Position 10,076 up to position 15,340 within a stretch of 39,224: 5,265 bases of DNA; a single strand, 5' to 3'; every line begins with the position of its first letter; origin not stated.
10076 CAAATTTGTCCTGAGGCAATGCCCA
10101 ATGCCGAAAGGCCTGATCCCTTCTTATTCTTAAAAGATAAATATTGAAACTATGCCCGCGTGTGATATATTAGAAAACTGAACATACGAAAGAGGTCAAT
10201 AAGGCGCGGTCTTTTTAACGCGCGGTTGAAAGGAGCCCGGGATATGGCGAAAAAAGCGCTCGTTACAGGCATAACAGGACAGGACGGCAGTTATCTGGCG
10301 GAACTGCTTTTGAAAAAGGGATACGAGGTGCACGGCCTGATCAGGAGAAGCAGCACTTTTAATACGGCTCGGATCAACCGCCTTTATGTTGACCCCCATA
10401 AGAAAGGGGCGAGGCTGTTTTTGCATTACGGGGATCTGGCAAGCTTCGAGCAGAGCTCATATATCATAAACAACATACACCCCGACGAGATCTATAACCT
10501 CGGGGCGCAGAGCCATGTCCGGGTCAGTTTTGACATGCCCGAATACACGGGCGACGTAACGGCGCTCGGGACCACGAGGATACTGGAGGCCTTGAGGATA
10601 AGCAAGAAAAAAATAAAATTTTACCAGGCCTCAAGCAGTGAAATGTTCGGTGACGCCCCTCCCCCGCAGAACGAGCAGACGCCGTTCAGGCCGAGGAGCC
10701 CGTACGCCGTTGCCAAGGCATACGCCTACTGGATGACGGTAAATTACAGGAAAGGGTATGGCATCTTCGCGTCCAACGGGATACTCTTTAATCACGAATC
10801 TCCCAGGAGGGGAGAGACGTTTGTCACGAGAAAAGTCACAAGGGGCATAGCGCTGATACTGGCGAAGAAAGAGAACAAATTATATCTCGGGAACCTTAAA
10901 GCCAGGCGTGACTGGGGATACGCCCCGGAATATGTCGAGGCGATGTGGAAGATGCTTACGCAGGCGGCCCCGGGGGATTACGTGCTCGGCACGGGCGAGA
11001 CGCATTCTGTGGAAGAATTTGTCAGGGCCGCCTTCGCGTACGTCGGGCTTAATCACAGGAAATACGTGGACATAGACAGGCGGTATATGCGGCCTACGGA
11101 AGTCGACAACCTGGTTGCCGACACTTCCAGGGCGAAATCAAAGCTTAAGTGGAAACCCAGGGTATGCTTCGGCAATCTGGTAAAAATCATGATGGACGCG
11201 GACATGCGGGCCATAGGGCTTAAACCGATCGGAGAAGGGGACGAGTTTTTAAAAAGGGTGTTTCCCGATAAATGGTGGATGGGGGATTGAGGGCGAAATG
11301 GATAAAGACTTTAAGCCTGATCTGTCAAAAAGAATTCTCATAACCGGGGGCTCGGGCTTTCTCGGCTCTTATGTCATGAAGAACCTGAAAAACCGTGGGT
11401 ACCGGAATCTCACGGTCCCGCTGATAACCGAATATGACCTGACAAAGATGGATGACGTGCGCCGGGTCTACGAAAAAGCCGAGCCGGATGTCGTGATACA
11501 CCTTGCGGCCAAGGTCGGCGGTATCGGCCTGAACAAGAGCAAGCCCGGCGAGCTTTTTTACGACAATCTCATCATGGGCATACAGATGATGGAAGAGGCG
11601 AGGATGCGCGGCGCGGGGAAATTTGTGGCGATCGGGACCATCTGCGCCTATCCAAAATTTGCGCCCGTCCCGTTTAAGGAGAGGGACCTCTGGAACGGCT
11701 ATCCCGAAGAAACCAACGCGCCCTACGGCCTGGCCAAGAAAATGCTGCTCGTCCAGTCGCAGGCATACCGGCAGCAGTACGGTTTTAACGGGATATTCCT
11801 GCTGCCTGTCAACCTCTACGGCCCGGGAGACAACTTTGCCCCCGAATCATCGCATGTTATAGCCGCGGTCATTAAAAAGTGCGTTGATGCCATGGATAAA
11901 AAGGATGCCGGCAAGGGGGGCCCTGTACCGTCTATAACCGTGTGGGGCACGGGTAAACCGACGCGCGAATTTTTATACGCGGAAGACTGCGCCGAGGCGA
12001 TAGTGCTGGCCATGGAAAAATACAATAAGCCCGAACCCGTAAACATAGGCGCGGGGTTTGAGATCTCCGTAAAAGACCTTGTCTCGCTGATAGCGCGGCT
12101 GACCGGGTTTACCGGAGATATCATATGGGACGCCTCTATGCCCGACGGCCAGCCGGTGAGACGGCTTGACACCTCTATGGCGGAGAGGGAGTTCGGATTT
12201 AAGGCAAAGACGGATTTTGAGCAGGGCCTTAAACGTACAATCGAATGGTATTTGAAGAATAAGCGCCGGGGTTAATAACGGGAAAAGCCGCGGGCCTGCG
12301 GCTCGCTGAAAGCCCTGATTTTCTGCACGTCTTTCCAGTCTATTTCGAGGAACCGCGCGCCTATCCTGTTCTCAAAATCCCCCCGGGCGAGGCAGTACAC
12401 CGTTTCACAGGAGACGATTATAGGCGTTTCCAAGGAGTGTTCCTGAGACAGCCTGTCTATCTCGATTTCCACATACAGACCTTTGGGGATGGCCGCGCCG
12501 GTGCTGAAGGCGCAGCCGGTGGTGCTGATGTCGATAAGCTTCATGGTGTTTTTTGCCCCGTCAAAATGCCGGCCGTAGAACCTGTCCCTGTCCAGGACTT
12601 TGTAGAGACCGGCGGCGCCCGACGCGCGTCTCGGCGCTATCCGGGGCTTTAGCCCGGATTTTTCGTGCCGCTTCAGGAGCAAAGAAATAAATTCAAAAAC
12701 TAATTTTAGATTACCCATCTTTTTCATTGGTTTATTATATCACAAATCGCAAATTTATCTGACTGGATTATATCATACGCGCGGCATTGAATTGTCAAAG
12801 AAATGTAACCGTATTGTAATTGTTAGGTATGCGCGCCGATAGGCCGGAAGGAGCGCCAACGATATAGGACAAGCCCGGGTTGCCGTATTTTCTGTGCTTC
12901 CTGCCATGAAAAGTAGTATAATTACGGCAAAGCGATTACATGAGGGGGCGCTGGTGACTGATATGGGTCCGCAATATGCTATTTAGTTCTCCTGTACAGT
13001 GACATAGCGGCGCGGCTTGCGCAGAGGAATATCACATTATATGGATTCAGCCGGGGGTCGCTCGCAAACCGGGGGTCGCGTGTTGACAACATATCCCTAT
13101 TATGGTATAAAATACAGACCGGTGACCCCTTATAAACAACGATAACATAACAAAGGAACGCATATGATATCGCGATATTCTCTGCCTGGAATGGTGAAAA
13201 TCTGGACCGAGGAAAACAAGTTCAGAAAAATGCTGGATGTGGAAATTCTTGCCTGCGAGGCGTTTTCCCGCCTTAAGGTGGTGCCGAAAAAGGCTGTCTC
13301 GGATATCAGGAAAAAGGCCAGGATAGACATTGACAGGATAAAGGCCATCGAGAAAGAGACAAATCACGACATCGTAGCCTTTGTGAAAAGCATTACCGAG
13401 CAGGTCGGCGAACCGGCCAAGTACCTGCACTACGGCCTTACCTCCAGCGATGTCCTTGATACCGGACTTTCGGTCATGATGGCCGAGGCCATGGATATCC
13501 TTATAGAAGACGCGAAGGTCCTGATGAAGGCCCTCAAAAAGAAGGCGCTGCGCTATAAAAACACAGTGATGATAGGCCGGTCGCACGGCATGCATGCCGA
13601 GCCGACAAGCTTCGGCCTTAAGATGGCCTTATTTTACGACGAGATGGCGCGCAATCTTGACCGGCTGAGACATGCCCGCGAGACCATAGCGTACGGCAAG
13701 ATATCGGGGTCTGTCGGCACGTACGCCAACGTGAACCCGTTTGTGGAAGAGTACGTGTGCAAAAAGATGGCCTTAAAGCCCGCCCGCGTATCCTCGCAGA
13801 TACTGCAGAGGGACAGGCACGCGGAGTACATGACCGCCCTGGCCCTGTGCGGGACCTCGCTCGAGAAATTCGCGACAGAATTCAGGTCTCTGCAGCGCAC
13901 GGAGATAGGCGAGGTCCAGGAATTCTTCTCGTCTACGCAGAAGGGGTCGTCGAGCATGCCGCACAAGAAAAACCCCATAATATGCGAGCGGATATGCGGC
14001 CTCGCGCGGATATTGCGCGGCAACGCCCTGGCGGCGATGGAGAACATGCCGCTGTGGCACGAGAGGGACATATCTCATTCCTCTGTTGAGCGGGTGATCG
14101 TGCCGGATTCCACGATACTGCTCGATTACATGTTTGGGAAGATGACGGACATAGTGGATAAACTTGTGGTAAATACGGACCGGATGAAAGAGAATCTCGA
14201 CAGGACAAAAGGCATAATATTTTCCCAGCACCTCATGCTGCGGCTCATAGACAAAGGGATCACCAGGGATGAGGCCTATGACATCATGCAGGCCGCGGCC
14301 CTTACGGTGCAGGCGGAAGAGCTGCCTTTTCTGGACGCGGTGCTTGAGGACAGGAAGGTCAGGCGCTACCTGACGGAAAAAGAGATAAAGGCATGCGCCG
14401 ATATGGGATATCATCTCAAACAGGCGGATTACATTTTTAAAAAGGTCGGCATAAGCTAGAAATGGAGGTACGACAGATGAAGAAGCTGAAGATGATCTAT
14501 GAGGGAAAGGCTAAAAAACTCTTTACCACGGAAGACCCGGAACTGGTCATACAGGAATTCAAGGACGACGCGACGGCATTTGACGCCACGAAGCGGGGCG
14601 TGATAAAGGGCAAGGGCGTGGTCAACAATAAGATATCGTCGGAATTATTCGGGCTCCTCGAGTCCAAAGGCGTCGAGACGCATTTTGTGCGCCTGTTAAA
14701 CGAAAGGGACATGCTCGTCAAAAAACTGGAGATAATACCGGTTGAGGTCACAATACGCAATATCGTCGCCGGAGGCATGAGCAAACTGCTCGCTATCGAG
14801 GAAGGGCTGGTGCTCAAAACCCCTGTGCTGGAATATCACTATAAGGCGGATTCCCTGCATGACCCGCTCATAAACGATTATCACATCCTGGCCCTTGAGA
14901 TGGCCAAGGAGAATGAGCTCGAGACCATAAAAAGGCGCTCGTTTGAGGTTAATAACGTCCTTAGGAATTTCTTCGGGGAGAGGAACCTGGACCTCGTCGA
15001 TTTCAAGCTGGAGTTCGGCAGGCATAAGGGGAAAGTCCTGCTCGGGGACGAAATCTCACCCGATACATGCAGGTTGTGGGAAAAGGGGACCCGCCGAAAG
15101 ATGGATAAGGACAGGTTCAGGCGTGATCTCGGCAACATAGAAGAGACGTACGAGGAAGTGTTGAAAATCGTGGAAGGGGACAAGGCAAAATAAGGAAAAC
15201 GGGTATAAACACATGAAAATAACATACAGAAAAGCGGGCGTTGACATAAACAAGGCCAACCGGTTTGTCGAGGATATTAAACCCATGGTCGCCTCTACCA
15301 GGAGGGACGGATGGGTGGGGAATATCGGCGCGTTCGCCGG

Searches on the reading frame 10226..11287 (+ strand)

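Call 6: search_protein_families(library=pfam, proteins=[window:10226-11287:+], max_evalue=0.001)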
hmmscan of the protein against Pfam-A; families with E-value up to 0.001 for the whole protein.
window:10226-11287:+ (354 aa): 3 families
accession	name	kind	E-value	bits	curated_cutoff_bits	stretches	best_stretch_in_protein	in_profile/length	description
PF16363.11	GDP_Man_Dehyd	-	8.4e-134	446.6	27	1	12-322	1-332/332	GDP-mannose 4,6 dehydratase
PF01370.27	Epimerase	-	1.1e-68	231.7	20.9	1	11-255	1-240/240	NAD dependent epimerase/dehydratase family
PF04321.23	RmlD_sub_bind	-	9.4e-05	22.1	27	1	10-165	2-130/287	RmlD substrate binding domain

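Call 7: search_protein_families(library=phrogs, proteins=[window:10226-11287:+], max_evalue=0.001)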
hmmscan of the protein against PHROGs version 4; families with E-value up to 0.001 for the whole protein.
window:10226-11287:+ (354 aa): 1 family
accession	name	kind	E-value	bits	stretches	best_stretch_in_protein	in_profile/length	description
phrog_540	-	DNA, RNA and nucleotide metabolism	1.4e-85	289.1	1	6-315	290-583/715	nucleotide-sugar epimerase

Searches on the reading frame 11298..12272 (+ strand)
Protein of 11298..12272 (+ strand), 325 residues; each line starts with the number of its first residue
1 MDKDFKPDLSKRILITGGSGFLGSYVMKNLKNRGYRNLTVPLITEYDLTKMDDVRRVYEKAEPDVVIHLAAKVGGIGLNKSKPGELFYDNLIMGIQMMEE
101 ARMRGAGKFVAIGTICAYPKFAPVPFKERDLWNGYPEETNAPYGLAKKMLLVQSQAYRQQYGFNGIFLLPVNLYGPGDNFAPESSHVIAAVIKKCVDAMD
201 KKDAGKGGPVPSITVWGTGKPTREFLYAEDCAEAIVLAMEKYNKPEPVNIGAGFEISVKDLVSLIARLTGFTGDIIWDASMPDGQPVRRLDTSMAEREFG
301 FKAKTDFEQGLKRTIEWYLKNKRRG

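Call 6: search_protein_families(library=pfam, proteins=[window:11298-12272:+], max_evalue=0.001)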
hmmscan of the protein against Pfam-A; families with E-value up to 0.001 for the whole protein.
window:11298-12272:+ (325 aa): 5 families
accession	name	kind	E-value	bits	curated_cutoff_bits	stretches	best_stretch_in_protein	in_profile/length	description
PF01370.27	Epimerase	-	2.8e-56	191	20.9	1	13-251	1-240/240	NAD dependent epimerase/dehydratase family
PF16363.11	GDP_Man_Dehyd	-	6.4e-27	95.3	27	1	44-314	57-332/332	GDP-mannose 4,6 dehydratase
PF04321.23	RmlD_sub_bind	-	1.5e-08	34.5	27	1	12-71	2-60/287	RmlD substrate binding domain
PF01073.25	3Beta_HSD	-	4e-05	23.2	22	0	14-35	1-22/280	3-beta hydroxysteroid dehydrogenase/isomerase family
PF02719.21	Polysacc_synt_2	-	0.00019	21.2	20.2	0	47-114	62-128/293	Polysaccharide biosynthesis protein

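Call 7: search_protein_families(library=phrogs, proteins=[window:11298-12272:+], max_evalue=0.001)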
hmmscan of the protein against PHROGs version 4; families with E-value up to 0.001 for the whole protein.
window:11298-12272:+ (325 aa): 1 family
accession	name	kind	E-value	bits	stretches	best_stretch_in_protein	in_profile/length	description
phrog_540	-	DNA, RNA and nucleotide metabolism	4.6e-70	237.8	1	11-323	293-599/715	nucleotide-sugar epimerase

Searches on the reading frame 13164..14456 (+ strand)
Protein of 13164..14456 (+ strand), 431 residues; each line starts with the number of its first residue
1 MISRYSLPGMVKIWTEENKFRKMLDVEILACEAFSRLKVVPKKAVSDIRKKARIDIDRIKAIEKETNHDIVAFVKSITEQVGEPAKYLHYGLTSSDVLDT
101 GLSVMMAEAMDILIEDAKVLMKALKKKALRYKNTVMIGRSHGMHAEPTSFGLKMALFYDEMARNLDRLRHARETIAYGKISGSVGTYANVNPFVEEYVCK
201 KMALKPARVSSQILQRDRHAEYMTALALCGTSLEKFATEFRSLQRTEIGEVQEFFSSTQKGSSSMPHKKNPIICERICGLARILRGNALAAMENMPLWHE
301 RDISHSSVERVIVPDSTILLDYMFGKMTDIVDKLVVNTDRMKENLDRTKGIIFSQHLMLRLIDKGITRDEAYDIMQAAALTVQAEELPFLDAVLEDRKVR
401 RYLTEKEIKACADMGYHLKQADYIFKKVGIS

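Call 6: search_protein_families(library=pfam, proteins=[window:13164-14456:+], max_evalue=0.001)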
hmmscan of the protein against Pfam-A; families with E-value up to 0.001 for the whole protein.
window:13164-14456:+ (431 aa): 2 families
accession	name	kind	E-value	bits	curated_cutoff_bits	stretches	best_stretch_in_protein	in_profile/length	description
PF00206.25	Lyase_1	-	3.3e-59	201.3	27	1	8-282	8-308/312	Lyase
PF10397.14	ADSL_C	-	8.5e-20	71.3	32.7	1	350-428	1-79/79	Adenylosuccinate lyase C-terminus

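Call 7: search_protein_families(library=phrogs, proteins=[window:13164-14456:+], max_evalue=0.001)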
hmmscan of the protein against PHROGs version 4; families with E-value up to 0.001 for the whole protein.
window:13164-14456:+ (431 aa): 2 families
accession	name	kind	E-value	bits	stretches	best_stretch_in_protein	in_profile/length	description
phrog_1703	-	unknown function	2.3e-48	166.1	1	51-343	65-361/449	-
phrog_32699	-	unknown function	1.9e-08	34.8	1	93-281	138-336/464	-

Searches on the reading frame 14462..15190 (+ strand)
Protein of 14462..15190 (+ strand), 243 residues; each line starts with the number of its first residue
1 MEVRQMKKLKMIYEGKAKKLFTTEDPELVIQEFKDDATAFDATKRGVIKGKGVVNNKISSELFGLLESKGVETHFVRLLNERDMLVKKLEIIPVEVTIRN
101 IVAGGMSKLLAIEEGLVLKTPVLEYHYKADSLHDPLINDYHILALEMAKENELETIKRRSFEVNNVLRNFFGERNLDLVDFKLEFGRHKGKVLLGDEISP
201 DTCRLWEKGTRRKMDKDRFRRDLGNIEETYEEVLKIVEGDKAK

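Call 6: search_protein_families(library=pfam, proteins=[window:14462-15190:+], max_evalue=0.001)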
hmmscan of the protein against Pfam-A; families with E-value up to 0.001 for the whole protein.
window:14462-15190:+ (243 aa): 1 family
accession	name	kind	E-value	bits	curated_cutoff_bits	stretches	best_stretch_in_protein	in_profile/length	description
PF01259.24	SAICAR_synt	-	2.7e-82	276.4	20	1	12-235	2-231/233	SAICAR synthetase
